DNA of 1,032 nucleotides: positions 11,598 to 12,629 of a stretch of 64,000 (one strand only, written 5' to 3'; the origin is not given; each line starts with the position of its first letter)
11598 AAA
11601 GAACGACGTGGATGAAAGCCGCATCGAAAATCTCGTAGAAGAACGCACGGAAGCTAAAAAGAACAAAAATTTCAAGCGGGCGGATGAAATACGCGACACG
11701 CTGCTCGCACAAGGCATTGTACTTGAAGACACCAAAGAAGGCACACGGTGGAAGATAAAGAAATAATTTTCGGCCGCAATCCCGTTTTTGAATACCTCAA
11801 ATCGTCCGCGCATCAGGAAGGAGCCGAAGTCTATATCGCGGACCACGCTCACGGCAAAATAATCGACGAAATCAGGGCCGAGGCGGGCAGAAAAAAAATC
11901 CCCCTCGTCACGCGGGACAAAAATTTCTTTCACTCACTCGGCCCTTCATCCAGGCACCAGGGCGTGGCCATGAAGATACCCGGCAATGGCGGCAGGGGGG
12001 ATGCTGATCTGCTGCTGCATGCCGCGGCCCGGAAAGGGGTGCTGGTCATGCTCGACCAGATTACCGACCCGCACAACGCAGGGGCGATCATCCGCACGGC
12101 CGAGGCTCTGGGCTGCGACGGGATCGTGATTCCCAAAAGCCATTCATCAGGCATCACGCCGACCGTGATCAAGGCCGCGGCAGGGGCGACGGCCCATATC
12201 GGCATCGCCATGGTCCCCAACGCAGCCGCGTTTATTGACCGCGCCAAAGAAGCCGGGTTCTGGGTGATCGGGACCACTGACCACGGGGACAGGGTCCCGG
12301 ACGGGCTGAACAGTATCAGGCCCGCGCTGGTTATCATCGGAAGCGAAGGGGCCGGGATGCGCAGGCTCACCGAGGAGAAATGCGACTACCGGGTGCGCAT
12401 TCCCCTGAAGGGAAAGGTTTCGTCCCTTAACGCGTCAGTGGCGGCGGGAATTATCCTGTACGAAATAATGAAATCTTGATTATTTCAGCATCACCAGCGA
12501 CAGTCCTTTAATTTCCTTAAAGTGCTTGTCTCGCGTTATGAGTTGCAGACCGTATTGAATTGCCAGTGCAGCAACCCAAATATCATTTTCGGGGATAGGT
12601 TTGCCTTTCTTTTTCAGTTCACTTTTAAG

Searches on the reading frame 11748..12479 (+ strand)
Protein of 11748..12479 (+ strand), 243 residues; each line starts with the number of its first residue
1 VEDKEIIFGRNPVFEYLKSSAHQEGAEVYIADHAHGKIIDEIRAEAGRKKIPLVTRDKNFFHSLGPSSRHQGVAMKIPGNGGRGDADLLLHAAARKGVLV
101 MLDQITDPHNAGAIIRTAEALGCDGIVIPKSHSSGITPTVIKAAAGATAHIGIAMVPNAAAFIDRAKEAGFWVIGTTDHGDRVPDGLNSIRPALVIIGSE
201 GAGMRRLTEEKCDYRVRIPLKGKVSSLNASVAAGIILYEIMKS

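Call 10: search_protein_families(library=pfam, proteins=[window:11748-12479:+], max_evalue=0.01)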
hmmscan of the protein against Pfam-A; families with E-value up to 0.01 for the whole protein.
window:11748-12479:+ (243 aa): 3 families
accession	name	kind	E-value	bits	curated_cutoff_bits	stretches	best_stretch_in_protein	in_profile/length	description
PF00588.24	SpoU_methylase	-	2.5e-39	135.1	29.7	1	98-238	2-142/142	SpoU rRNA Methylase family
PF08032.17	SpoU_sub_bind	-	1.8e-09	38.2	22.8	1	6-77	1-70/76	RNA 2'-O ribose methyltransferase substrate binding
PF00296.26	Bac_luciferase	-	0.0015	18.3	27.9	1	103-153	16-70/314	Luciferase-like monooxygenase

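Call 11: find_encoding_contigs(protein=window:11748-12479:+, flank=6000, max_places=10)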
Protein window:11748-12479:+ (243 aa): 5 contigs read that carry it; 3 places shown.
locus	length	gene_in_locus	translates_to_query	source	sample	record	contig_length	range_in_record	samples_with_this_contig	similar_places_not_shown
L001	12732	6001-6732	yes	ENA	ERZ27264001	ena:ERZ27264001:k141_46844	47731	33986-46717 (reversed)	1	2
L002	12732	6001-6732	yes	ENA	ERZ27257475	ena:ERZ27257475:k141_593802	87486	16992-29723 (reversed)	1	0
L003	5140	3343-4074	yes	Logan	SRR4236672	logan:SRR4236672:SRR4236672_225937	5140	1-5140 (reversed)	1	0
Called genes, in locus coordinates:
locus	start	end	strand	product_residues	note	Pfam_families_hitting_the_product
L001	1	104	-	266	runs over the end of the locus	-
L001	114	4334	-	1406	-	PF25059:FN3_DSCAM-DSCAML_C (faint), PF07495:Y_Y_Y (faint), PF17210:SdrD_B (faint), PF22904:NOMO1-like_2nd (faint), PF13620:CarboxypepD_reg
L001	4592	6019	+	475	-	PF00133:tRNA-synt_1 (faint), PF01406:tRNA-synt_1e, PF01921:tRNA-synt_1f (faint), PF09334:tRNA-synt_1g (weak), PF09190:DALR_2, PF23493:CysS_C (weak)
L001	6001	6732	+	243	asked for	PF08032:SpoU_sub_bind, PF00588:SpoU_methylase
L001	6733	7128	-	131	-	PF01850:PIN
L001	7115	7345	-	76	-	-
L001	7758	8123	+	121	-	-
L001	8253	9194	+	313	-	PF01553:Acyltransferase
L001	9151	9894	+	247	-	-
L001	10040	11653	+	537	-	PF00989:PAS (weak), PF13581:HATPase_c_2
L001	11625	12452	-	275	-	PF12849:PBP_like_2, PF13531:SBP_bac_11, PF12727:PBP_like (weak)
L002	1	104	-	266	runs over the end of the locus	-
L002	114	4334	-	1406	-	PF25059:FN3_DSCAM-DSCAML_C (faint), PF07495:Y_Y_Y (faint), PF17210:SdrD_B (faint), PF22904:NOMO1-like_2nd (faint), PF13620:CarboxypepD_reg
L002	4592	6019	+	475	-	PF00133:tRNA-synt_1 (faint), PF01406:tRNA-synt_1e, PF01921:tRNA-synt_1f (faint), PF09334:tRNA-synt_1g (weak), PF09190:DALR_2, PF23493:CysS_C (weak)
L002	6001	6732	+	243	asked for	PF08032:SpoU_sub_bind, PF00588:SpoU_methylase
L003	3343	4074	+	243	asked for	PF08032:SpoU_sub_bind, PF00588:SpoU_methylase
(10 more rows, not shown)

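Call 14: find_homologous_proteins(query=window:11748-12479:+, max_evalue=1e-40)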
Query window:11748-12479:+ (243 aa): 1380 proteins with E <= 1e-40 among 8000 candidates; the best 120 are listed.
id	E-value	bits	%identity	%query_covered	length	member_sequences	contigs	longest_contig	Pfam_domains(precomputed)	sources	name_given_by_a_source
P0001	1.2e-154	531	99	100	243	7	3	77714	PF08032.18,PF00588.25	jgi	-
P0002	3.5e-144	496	93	100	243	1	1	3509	PF08032.18,PF00588.25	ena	-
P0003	4.2e-103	362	68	100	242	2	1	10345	PF08032.18,PF00588.25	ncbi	-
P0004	5.2e-97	342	65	100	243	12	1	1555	PF08032.18,PF00588.25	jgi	-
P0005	1.1e-95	338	66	100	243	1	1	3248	PF08032.18,PF00588.25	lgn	-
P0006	2.7e-95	336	65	100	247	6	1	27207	PF08032.18,PF00588.25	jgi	jgi:23S rRNA (guanosine2251-2'-O)-methyltransferase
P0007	1.8e-94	334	64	99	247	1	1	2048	PF08032.18,PF00588.25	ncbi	-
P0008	5.9e-94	332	63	100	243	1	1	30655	PF08032.18,PF00588.25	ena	-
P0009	1.3e-93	331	64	99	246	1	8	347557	PF08032.18,PF00588.25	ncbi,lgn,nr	ncbi:MAG: 23S rRNA (guanosine(2251)-2'-O)-methyltransferase RlmB [Spirochaetes bacterium]|nr:23S rRN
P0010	5.1e-93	329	63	100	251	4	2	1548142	PF08032.18,PF00588.25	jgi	jgi:23S rRNA (guanosine2251-2'-O)-methyltransferase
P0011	5.6e-93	329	64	99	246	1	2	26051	PF08032.18,PF00588.25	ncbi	-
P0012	9.0e-93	328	63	100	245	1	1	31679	PF08032.18,PF00588.25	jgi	-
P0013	1.4e-92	328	62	100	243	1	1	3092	PF08032.18,PF00588.25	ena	-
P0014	2.6e-92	327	63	100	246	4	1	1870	PF08032.18,PF00588.25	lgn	-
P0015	3.9e-92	326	63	100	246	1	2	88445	PF08032.18,PF00588.25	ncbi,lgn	-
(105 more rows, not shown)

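Call 15: find_encoding_contigs(protein=P0002, flank=6000, max_places=5)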
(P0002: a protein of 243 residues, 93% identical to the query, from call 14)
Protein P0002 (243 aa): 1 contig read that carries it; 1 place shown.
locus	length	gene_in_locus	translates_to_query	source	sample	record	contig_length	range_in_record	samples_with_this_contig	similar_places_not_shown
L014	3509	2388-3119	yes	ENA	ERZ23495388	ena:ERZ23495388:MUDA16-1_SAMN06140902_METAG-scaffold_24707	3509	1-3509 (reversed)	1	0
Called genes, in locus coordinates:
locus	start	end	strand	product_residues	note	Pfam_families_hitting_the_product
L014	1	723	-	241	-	?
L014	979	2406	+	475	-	PF00133:tRNA-synt_1 (faint), PF01406:tRNA-synt_1e, PF01921:tRNA-synt_1f (faint), PF09334:tRNA-synt_1g (weak), PF09190:DALR_2 (weak), PF23493:CysS_C (weak)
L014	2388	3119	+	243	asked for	PF08032:SpoU_sub_bind, PF00588:SpoU_methylase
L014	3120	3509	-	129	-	?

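Call 16: find_encoding_contigs(protein=P0003, flank=6000, max_places=5)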
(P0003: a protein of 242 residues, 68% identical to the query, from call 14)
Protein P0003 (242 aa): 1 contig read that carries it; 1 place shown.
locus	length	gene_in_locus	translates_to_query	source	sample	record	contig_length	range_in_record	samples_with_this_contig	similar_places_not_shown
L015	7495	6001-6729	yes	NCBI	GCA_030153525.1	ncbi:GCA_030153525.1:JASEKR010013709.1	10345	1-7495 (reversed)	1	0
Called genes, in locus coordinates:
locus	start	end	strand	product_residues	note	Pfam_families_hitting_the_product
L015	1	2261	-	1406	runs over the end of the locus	PF13205:Big_5 (faint), PF07495:Y_Y_Y (faint), PF22904:NOMO1-like_2nd (faint), PF17210:SdrD_B (faint), PF13620:CarboxypepD_reg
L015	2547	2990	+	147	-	PF01880:Desulfoferrodox (weak)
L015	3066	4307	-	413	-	PF07884:VKOR, PF13462:Thioredoxin_4, PF01323:DSBA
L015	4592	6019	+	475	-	PF00133:tRNA-synt_1 (faint), PF01406:tRNA-synt_1e, PF09334:tRNA-synt_1g (weak), PF01921:tRNA-synt_1f (weak), PF09334:tRNA-synt_1g (weak), PF09190:DALR_2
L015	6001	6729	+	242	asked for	PF08032:SpoU_sub_bind, PF00588:SpoU_methylase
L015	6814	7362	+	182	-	PF13581:HATPase_c_2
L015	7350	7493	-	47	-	?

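Call 54: find_related_loci(query=A4, collection=metagenome_contigs, flank=10000)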
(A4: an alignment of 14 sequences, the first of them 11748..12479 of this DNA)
Query A4 (243 aa) in metagenome_contigs; peptide patterns used: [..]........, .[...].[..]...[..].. (x = any residue, [..] = any of these).
600 stretches matched a pattern (row limit reached: there are more); 567 encode a relative of the query (tblastn E <= 1e-3); the best 80 are kept; 80 distinct loci.
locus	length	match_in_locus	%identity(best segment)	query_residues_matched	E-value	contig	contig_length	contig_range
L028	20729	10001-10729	61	1-242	1e-95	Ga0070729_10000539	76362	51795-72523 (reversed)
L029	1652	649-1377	59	1-242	1e-101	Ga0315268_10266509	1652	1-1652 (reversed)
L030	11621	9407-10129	56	1-241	1e-88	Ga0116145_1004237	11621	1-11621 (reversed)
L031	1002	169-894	52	3-242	2e-94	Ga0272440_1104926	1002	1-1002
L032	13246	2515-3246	58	1-242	9e-86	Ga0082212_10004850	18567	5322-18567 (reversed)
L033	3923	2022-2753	55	1-243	3e-85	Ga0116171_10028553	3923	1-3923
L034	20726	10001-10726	53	1-241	1e-81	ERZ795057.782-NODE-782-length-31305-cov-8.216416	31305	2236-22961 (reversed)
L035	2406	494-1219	54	1-242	4e-83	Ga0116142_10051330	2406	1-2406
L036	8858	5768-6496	53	1-242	8e-81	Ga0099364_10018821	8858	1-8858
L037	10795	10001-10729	52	1-242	1e-80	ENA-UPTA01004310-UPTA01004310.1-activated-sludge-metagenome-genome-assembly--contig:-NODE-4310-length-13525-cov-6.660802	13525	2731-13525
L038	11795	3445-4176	55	1-243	2e-79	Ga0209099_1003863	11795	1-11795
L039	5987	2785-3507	52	3-242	5e-79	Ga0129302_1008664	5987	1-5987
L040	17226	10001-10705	53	1-241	2e-77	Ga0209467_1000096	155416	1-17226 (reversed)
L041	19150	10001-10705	52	1-241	1e-76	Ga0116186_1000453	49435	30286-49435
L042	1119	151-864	52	3-242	4e-77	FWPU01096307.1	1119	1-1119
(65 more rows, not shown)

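Call 63: search_protein_families(library=ncbifam, proteins=[window:11748-12479:+], max_evalue=0.01)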
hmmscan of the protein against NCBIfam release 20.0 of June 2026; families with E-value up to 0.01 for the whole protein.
window:11748-12479:+ (243 aa): 10 families
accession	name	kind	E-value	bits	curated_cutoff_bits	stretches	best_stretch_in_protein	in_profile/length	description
TIGR00186.1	rRNA_methyl_3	equivalog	8.1e-61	205.5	160.15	1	5-242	3-238/240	23S rRNA (guanosine(2251)-2'-O)-methyltransferase RlmB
NF008386.0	PRK11181.1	equivalog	3.4e-43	147.7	366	1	4-242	2-240/244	23S rRNA (guanosine(2251)-2'-O)-methyltransferase RlmB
NF008117.0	PRK10864.1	equivalog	4.7e-21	75.4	267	1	32-240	133-338/344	tRNA/rRNA methyltransferase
NF008295.0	PRK11081.1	equivalog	4.3e-17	62.4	227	1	96-240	18-161/230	tRNA (guanosine(18)-2'-O)-methyltransferase TrmH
NF000477.1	NshR_TsnR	equivalog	1.7e-15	57.2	425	1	27-240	52-260/266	NshR/TsnR family 23S rRNA methyltransferase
NF000035.1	nosihep_NshR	exception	4.4e-11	42.8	500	1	90-239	109-259/274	NshR family nosiheptide/thiostrepton resistance 23S rRNA methyltransferase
TIGR00050.1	rRNA_methyl_1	subfamily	3e-08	33.8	167.15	1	102-241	9-154/233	TrmJ/YjtD family RNA methyltransferase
TIGR00185.1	tRNA_yibK_trmL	equivalog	4.2e-08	33.2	190.6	1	107-242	11-146/154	tRNA (uridine(34)/cytosine(34)/5-carboxymethylaminomethyluridine(34)-2'-O)-methyltransferase TrmL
NF011694.0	PRK15114.1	equivalog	2.3e-05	24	280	1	191-240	107-156/246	tRNA (cytosine(32)/uridine(32)-2'-O)-methyltransferase TrmJ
NF041077.1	tRNAmeth_TrmJ_Sulfolob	equivalog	5.5e-05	22.9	350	1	195-242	106-153/229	tRNA (cytidine-2'-O-)-methyltransferase TrmJ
